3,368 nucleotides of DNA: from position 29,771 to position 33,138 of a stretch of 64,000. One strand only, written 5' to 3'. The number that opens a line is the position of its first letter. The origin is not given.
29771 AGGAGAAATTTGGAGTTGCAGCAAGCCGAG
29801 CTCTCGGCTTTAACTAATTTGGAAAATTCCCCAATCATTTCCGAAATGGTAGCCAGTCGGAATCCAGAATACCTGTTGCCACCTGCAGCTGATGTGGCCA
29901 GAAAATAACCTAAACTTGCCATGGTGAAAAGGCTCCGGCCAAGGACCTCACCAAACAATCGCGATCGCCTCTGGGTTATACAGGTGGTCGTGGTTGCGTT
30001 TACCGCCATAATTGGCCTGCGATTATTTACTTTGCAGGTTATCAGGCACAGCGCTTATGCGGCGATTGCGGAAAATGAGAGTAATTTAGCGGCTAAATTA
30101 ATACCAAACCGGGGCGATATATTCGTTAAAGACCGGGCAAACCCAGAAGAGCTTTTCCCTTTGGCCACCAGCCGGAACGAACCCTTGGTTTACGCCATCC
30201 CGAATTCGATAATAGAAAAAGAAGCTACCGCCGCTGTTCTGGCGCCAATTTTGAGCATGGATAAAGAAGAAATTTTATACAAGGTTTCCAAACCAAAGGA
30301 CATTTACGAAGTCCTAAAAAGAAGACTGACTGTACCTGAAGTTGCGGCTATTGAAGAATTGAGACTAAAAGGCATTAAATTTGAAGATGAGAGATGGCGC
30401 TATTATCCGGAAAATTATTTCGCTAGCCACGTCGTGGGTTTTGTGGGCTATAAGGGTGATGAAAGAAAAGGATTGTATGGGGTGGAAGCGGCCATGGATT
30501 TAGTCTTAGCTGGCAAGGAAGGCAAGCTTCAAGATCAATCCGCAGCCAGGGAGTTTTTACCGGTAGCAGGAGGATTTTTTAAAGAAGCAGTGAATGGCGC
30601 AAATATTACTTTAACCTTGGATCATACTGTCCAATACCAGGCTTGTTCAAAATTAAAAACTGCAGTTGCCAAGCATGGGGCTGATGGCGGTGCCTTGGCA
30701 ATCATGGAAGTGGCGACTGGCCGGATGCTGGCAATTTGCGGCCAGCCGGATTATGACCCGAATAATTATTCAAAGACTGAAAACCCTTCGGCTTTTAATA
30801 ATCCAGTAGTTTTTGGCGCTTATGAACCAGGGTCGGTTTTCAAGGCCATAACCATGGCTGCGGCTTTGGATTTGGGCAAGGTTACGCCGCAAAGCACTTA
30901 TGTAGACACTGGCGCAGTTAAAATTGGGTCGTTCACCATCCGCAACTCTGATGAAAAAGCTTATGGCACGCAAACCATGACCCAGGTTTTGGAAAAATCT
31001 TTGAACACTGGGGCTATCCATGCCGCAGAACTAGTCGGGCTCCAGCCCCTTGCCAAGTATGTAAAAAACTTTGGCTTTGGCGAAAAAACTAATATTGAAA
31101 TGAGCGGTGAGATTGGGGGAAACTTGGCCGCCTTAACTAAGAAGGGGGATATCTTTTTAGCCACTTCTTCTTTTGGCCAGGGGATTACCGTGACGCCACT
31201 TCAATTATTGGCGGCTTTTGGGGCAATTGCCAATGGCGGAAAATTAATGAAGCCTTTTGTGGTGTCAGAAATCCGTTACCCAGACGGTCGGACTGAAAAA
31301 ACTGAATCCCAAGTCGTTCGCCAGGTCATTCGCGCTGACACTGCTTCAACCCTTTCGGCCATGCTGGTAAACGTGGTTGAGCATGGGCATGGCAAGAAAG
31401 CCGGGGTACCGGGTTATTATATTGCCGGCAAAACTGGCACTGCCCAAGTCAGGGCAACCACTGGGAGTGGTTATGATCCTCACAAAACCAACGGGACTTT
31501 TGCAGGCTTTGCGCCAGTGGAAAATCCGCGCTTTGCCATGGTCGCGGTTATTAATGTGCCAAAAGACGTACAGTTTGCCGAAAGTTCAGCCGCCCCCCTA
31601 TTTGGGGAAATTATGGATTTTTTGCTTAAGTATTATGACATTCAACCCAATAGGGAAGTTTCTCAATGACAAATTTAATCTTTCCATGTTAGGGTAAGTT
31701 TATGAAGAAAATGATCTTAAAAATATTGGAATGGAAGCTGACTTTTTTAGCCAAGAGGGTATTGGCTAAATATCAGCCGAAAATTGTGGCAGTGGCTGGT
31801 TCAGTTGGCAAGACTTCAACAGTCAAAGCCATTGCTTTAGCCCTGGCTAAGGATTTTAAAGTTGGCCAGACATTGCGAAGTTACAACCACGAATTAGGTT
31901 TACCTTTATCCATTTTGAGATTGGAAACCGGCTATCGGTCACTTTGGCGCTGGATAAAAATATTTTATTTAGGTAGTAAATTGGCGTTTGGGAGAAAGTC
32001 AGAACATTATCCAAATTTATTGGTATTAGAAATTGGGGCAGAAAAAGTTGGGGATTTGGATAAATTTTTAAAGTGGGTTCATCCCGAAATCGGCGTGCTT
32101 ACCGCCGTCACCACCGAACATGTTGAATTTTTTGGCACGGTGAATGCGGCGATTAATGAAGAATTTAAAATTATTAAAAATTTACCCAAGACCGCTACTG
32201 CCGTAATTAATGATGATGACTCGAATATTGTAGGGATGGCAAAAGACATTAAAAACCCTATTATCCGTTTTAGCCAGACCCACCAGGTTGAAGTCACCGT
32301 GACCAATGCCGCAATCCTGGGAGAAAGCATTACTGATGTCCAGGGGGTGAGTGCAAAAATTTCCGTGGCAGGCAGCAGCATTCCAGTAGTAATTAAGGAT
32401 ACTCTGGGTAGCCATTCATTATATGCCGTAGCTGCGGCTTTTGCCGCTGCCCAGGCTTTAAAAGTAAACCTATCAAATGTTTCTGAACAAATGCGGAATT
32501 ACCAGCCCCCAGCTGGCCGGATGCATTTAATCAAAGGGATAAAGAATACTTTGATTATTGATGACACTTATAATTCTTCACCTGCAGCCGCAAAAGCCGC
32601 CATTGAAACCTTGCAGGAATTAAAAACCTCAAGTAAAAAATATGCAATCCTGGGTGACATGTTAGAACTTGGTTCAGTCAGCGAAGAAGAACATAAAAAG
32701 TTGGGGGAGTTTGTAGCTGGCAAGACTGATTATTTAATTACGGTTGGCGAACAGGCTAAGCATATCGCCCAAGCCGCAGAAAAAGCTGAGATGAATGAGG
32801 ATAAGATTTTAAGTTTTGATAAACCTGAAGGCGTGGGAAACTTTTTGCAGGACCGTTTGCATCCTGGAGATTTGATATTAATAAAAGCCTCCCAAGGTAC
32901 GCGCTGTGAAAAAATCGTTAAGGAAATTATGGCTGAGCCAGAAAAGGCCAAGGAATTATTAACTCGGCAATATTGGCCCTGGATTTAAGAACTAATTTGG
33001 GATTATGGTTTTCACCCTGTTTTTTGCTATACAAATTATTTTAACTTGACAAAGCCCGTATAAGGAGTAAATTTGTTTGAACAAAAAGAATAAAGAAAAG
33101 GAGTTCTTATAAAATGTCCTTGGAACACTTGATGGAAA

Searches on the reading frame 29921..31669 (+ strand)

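Call 46: search_protein_families(library=pfam, proteins=[window:29921-31669:+], max_evalue=0.00001)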
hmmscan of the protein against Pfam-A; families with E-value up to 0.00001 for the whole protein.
window:29921-31669:+ (582 aa): 2 families
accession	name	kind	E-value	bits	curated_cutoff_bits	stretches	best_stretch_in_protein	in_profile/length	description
PF00905.27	Transpeptidase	-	8.1e-73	245.7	22.1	1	257-566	1-299/299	Penicillin binding protein transpeptidase domain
PF03717.20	PBP_dimer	-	6.6e-12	46.6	24.4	1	62-206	4-168/180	Penicillin-binding Protein dimerisation domain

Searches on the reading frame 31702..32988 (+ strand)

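Call 46: search_protein_families(library=pfam, proteins=[window:31702-32988:+], max_evalue=0.00001)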
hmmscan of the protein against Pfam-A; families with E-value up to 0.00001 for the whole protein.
window:31702-32988:+ (428 aa): 2 families
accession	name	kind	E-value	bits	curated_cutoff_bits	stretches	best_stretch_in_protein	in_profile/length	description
PF08245.18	Mur_ligase_M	-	1.3e-23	84.5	24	1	100-250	53-200/200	Mur ligase middle domain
PF02875.26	Mur_ligase_C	-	3.7e-20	73.5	28.4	1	272-397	1-126/127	Mur ligase, glutamate ligase domain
